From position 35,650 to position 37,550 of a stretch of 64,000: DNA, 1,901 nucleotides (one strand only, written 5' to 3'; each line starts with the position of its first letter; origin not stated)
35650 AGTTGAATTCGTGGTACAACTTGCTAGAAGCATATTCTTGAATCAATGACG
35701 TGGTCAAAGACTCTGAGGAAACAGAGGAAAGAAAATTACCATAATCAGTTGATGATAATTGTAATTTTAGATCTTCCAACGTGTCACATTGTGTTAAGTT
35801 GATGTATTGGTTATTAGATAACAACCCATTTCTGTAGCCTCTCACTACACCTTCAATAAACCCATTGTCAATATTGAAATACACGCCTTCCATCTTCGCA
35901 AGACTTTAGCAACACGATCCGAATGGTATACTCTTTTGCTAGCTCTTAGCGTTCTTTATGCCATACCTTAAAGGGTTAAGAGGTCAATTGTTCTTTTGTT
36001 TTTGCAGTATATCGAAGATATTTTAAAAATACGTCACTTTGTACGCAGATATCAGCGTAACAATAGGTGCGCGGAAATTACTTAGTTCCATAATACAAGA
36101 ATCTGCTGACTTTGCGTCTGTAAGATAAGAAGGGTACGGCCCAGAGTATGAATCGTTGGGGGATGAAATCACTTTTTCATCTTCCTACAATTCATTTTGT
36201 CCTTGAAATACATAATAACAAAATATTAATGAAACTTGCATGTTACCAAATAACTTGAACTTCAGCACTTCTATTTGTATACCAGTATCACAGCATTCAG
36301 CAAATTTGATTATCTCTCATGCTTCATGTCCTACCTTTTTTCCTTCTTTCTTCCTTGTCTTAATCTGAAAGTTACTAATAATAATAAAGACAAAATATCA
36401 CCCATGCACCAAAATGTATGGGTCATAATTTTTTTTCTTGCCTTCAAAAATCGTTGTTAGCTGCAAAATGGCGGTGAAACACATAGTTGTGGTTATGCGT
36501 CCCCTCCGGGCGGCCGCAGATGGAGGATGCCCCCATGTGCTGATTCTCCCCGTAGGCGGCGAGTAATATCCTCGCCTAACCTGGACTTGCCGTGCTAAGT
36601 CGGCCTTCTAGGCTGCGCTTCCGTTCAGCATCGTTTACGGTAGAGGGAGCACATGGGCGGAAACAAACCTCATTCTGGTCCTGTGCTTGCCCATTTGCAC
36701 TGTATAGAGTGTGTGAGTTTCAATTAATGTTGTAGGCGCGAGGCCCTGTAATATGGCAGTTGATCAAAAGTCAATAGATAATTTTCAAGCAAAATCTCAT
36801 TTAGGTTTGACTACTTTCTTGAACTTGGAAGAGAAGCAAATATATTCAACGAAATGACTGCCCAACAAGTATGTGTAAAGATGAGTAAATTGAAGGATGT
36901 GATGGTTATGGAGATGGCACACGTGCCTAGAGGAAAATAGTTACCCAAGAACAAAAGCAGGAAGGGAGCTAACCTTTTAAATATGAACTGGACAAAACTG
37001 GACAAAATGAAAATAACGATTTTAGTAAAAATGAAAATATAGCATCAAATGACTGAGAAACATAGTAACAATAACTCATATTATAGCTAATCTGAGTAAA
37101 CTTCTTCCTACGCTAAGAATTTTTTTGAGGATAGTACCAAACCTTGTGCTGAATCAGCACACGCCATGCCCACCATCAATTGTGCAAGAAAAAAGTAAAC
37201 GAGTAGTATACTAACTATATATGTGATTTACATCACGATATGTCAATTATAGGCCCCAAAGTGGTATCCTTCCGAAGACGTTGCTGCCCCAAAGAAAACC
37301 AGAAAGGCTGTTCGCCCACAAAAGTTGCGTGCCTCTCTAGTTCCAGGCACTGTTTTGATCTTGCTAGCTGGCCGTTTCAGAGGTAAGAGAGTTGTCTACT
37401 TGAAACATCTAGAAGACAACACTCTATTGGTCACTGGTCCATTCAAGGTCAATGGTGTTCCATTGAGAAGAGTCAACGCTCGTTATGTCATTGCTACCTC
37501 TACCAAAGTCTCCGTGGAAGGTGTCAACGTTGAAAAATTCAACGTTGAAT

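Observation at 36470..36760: GC-rich, hairpin-rich island with a NotI site in the VMA6-RPL6B intergenic region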

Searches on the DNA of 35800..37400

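Call 4: search_rna_families(source=window, start=35800, end=37400, threshold=evalue, max_evalue=10, show_alignments=3)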
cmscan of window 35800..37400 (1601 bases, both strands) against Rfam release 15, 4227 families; matches with E-value up to 10: 8.
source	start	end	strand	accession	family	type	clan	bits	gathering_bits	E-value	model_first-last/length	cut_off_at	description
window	36143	36198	+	RF00704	MIR397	Gene; miRNA;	-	22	55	0.4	1-117/117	no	MIR397 microRNA precursor family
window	36382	36479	+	RF02304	TtnuCD29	Gene; snRNA; snoRNA; CD-box;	-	20.2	90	7.3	1-78/78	no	Tetrahymena snoRNA TtnuCD29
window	36138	36243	+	RF01578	RUF1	Gene; sRNA;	-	19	70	0.9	1-264/264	no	Plasmodium RNA of unkown function RUF1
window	36492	36578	+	RF01782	ASpks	Gene; antisense;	-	17.5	52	3.1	1-75/75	no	ASpks TB sRNA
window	36148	36195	+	RF04111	MIR6274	Gene; miRNA;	-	17.5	80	6.4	30-77/107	no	MIR6274 microRNA precursor family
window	36089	36230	-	RF01500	Afu_198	Gene; snRNA; snoRNA; CD-box;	-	15.2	40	4.9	1-149/149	no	A. fumigatus snoRNA Afu_198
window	36873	36928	+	RF01134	sR30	Gene; snRNA; snoRNA; CD-box;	-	11.3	38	9.2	1-57/57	no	Small nucleolar RNA sR30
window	36248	36297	-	RF01673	PhrS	Gene; sRNA;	-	10.8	37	7.6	47-97/212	no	PhrS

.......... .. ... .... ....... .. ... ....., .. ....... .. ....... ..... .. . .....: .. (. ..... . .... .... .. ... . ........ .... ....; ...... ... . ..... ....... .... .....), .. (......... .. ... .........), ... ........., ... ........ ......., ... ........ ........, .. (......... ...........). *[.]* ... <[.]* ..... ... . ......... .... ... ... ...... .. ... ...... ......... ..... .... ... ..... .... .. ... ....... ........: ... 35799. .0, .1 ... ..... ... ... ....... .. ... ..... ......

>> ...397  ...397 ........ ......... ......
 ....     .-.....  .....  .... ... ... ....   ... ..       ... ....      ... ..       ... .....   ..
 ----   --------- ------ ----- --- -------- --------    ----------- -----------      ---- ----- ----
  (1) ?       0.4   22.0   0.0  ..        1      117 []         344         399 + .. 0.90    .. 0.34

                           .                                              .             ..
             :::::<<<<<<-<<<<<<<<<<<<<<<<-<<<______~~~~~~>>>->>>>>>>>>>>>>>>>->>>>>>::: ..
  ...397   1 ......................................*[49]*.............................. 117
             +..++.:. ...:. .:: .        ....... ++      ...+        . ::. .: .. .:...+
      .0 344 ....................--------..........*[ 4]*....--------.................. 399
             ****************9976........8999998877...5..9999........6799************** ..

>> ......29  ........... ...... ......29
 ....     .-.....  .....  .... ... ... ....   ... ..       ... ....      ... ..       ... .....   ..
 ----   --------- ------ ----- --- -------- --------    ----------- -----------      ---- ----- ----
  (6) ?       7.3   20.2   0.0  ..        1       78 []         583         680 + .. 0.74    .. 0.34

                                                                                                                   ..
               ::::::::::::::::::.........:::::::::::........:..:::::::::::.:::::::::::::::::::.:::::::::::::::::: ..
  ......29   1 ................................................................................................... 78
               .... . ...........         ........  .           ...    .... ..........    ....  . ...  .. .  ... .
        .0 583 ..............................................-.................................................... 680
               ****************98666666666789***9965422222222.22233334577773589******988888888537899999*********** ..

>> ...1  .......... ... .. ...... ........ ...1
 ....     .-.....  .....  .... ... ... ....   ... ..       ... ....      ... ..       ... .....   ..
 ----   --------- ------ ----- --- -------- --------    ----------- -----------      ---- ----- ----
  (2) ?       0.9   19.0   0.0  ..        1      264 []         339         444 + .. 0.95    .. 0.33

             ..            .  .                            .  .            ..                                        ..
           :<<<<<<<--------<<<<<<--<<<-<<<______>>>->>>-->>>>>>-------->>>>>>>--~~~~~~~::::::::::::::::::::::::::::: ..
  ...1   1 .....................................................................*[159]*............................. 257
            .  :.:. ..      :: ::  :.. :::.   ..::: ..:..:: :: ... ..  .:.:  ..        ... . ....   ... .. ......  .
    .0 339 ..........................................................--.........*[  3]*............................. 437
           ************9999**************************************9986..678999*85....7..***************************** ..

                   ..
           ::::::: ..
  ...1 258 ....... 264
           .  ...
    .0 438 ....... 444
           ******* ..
